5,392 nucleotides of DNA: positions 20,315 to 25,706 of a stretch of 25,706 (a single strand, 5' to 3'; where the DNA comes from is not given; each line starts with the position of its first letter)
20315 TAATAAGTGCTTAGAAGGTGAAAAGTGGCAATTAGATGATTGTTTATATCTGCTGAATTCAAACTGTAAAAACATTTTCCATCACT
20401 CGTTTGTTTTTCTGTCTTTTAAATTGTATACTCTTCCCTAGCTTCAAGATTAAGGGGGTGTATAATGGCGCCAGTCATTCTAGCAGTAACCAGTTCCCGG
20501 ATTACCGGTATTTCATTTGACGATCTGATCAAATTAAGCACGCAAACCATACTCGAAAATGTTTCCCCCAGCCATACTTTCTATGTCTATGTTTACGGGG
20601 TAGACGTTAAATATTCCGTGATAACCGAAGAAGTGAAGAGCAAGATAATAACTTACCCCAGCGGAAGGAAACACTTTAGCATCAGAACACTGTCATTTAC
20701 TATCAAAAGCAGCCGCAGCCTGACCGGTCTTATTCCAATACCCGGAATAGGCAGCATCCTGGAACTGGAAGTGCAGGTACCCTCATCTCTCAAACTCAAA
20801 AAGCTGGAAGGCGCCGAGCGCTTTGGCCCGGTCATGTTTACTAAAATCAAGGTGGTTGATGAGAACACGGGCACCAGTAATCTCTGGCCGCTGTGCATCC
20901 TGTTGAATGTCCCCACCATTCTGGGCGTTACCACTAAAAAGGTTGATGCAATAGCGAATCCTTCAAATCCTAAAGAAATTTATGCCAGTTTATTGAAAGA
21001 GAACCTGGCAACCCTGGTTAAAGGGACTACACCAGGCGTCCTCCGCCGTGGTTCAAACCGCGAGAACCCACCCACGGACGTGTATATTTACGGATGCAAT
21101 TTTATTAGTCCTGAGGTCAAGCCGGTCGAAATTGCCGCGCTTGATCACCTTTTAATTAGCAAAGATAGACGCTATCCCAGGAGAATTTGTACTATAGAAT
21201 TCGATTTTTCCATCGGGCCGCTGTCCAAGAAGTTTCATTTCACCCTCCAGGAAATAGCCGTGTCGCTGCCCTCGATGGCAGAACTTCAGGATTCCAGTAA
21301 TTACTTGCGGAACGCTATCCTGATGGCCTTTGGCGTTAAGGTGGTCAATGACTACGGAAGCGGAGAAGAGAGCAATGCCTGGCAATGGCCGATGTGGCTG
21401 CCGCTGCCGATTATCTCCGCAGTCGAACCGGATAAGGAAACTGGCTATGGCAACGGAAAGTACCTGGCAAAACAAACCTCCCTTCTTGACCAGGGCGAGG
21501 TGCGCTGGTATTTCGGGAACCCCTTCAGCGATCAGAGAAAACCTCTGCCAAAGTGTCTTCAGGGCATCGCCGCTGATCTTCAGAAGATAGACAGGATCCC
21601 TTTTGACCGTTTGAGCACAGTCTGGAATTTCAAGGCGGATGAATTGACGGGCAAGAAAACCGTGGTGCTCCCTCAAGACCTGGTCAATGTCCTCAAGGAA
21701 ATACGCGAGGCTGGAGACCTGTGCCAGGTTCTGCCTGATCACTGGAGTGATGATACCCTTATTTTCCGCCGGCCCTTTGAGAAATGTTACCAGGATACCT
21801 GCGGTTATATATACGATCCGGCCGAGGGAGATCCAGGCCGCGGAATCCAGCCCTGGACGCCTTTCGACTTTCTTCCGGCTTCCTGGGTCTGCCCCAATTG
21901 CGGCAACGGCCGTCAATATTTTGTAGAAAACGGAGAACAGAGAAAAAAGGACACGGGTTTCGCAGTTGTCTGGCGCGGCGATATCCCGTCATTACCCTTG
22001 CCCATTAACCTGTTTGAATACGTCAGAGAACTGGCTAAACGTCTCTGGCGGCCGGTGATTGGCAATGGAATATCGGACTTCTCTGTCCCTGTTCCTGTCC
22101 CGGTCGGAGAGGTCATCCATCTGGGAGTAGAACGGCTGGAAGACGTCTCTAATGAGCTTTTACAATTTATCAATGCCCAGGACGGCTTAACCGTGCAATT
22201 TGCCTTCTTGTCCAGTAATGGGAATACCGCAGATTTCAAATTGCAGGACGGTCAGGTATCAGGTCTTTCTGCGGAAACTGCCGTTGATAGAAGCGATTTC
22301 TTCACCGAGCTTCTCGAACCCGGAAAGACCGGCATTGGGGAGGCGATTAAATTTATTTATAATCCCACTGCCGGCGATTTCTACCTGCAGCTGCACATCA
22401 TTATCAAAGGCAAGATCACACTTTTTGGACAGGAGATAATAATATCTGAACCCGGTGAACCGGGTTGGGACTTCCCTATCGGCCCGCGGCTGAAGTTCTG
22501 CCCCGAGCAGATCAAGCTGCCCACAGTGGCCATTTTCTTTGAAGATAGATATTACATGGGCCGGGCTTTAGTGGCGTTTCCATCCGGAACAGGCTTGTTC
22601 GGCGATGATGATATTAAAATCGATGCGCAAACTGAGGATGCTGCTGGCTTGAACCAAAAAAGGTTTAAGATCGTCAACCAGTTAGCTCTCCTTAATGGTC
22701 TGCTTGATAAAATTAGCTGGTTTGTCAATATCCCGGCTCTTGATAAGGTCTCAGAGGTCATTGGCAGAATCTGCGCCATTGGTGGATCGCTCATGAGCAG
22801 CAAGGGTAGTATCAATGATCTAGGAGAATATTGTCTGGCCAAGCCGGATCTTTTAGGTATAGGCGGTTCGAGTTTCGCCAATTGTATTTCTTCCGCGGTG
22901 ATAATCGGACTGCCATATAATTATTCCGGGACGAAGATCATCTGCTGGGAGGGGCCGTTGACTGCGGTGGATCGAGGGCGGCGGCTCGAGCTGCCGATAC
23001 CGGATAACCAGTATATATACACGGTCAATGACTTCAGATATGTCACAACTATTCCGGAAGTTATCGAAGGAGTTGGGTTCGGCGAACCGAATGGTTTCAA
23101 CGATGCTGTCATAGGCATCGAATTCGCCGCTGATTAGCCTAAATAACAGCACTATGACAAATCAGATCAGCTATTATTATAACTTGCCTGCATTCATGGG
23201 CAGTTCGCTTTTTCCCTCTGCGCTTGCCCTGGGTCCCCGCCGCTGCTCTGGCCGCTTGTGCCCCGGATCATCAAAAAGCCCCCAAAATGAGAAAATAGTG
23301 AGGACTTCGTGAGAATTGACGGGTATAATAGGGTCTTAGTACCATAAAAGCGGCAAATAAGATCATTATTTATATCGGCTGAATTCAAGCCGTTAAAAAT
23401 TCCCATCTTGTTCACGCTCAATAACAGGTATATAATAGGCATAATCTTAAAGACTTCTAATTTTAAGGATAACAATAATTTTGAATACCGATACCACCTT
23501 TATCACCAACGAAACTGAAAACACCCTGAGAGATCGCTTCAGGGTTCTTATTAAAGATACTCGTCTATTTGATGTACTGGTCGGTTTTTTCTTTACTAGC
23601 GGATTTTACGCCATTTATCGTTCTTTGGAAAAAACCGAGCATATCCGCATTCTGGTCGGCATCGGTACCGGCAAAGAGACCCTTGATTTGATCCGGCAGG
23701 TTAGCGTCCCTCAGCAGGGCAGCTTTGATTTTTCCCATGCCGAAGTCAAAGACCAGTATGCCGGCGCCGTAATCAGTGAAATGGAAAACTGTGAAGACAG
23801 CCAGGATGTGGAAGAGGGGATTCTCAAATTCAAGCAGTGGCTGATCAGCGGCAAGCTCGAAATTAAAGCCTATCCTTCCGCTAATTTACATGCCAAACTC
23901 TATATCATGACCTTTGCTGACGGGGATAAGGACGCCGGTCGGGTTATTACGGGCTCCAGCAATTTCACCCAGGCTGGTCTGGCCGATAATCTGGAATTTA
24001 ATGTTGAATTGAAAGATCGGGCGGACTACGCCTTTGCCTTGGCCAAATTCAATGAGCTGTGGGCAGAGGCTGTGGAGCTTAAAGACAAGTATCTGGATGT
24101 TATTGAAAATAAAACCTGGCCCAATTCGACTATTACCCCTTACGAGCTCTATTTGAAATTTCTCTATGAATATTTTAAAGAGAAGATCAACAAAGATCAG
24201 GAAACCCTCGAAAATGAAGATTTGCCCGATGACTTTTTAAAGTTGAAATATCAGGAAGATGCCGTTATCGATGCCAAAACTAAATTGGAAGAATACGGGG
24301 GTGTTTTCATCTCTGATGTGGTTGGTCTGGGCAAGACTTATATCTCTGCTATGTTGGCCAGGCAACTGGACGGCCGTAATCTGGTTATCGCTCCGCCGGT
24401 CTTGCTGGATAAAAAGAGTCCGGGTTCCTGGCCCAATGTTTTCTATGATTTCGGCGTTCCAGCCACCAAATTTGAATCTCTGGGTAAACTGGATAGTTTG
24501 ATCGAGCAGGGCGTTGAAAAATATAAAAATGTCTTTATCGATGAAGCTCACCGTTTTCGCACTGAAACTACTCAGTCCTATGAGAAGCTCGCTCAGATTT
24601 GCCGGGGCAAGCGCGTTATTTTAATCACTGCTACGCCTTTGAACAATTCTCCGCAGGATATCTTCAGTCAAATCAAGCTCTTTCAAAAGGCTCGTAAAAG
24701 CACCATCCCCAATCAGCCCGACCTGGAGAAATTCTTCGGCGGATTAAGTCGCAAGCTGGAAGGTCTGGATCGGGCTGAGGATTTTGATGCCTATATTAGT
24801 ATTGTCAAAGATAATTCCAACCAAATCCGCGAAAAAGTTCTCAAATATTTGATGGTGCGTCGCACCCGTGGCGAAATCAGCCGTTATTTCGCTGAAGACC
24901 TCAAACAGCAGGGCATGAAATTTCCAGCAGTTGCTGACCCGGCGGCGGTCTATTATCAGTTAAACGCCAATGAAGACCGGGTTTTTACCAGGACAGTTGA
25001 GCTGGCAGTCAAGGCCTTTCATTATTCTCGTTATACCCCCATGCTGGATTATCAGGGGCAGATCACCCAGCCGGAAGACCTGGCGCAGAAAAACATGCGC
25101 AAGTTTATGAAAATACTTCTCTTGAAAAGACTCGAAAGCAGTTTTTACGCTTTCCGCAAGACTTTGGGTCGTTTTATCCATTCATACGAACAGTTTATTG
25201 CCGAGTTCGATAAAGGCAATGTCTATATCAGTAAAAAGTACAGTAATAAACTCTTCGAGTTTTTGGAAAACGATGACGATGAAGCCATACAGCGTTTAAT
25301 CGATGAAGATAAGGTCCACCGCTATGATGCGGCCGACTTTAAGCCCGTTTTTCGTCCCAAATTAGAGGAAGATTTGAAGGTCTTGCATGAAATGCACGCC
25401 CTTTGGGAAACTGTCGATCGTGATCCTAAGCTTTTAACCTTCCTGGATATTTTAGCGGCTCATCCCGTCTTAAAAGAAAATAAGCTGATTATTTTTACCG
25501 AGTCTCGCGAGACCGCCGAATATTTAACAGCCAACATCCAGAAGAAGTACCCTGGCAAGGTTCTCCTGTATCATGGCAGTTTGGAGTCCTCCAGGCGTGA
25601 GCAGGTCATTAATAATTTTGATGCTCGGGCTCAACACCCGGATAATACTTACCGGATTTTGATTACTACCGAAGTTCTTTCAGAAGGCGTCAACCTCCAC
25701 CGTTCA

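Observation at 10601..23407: Four-copy non-coding element with 11-bp-phased GTGAG(A/G)A boxes and TATAAT marking module junctions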

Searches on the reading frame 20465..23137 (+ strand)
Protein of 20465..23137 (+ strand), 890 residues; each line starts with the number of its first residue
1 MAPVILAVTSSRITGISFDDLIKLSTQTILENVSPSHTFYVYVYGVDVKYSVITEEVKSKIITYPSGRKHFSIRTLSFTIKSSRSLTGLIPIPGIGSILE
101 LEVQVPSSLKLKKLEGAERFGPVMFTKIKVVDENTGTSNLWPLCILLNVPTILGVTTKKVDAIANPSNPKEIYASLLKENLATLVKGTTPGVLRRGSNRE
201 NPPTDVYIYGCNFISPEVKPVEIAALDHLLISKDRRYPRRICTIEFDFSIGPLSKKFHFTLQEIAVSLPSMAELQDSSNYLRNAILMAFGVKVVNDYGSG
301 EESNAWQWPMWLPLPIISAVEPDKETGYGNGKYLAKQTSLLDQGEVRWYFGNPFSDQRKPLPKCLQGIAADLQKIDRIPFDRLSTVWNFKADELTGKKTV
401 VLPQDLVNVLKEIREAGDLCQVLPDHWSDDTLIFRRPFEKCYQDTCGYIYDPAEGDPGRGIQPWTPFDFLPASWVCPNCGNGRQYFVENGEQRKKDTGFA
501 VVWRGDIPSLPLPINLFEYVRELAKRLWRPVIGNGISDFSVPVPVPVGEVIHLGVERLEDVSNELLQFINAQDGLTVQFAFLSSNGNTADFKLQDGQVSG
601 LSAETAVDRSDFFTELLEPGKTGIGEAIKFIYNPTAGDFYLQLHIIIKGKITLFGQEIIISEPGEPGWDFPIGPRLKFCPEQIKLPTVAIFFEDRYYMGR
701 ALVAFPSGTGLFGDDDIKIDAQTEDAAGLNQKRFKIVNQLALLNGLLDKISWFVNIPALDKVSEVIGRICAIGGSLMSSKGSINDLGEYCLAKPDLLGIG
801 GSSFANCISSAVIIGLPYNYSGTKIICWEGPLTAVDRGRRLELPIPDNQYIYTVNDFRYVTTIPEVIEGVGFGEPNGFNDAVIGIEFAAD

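Call 13: search_protein_families(library=pfam, proteins=[window:20465-23137:+])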
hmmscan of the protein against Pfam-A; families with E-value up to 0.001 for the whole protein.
window:20465-23137:+ (890 aa): 1 family
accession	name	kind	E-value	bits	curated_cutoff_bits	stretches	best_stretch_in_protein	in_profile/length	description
PF00301.25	Rubredoxin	-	2.5e-14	53.5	23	1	444-486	5-47/47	Rubredoxin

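Call 26: search_protein_families(library=padloc, proteins=[window:20465-23137:+], max_evalue=0.001)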
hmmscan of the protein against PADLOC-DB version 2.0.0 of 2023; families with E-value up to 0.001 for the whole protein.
window:20465-23137:+ (890 aa): 0 families

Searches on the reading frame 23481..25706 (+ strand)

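Call 13: search_protein_families(library=pfam, proteins=[window:23481-25706:+])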
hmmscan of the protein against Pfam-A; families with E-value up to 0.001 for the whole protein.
window:23481-25706:+ (742 aa): 8 families
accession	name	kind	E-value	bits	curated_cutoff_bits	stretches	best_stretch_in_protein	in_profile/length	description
PF00176.29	SNF2-rel_dom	-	3.1e-11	43.4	24.9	1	317-472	97-231/290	SNF2-related domain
PF00271.37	Helicase_C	-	2.5e-10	41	23.5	1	664-740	13-82/110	Helicase conserved C-terminal domain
PF13091.12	PLDc_2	-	7.7e-09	35.9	27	1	106-194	49-132/132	PLD-like domain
PF04851.21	ResIII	-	1.5e-08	35.1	22.5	0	340-386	118-162/164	Type III restriction enzyme, res subunit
PF13401.12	AAA_22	-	6.3e-05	23.7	27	1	281-379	14-116/130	AAA domain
PF20720.3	nSTAND3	-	8.8e-05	22.7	27.2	0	259-296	4-41/155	Novel STAND NTPase 3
PF00270.35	DEAD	-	0.00016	21.9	26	0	335-390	103-163/167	DEAD/DEAH box helicase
PF09565.16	RE_NgoFVII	-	0.00028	20.7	23.8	1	124-188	80-143/162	NgoFVII restriction endonuclease N-terminal PLD domain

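Call 26: search_protein_families(library=padloc, proteins=[window:23481-25706:+], max_evalue=0.001)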
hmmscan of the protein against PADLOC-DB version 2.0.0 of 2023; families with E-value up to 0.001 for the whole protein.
window:23481-25706:+ (742 aa): 19 families
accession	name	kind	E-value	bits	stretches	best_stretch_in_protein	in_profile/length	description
PDLC02621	DrmD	-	7.2e-23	78.8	1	532-740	388-595/1040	DrmD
PDLC02707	PbeA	-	2.5e-15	54.1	1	10-373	13-372/672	PbeA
PDLC02623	DrmD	-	3.3e-11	39.7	1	665-739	528-595/1040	DrmD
PDLC02193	PLD_Helicase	-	4.2e-11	39.8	1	116-300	98-276/905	-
PDLC02619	DrmD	-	6e-11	39.2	1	347-400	152-207/872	DrmD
PDLC02632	DrmD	-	6.6e-11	39.4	1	539-740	395-596/662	DrmD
PDLC03829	ZacB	-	3.8e-10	37.2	1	100-188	281-344/586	-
PDLC02572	DrmA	-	1.2e-09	34.8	1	533-741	386-594/1043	DrmA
PDLC02843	DpdE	-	4.3e-09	32.8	1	277-393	180-304/1091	DpdE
PDLC00659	HmaA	-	5.9e-08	29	1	648-741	489-584/1176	SNF2 helicase / DEAD-box helicase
PDLC02624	DrmD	-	2.5e-07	27.6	1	541-740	238-437/652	DrmD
PDLC02500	BrxHI|BrxHII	-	2.6e-07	27.6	1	537-740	366-546/933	BrxHI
PDLC00631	ZorD1|ZorD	-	7.3e-07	25.3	1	650-715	756-820/1071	"SWI2/SNF2 helicase, Mrr-like nuclease"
PDLC04556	PDC-M27C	-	1.3e-06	25.1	0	348-409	194-263/892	-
PDLC02840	DpdE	-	1.4e-06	24.8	0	630-741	525-627/1091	DpdE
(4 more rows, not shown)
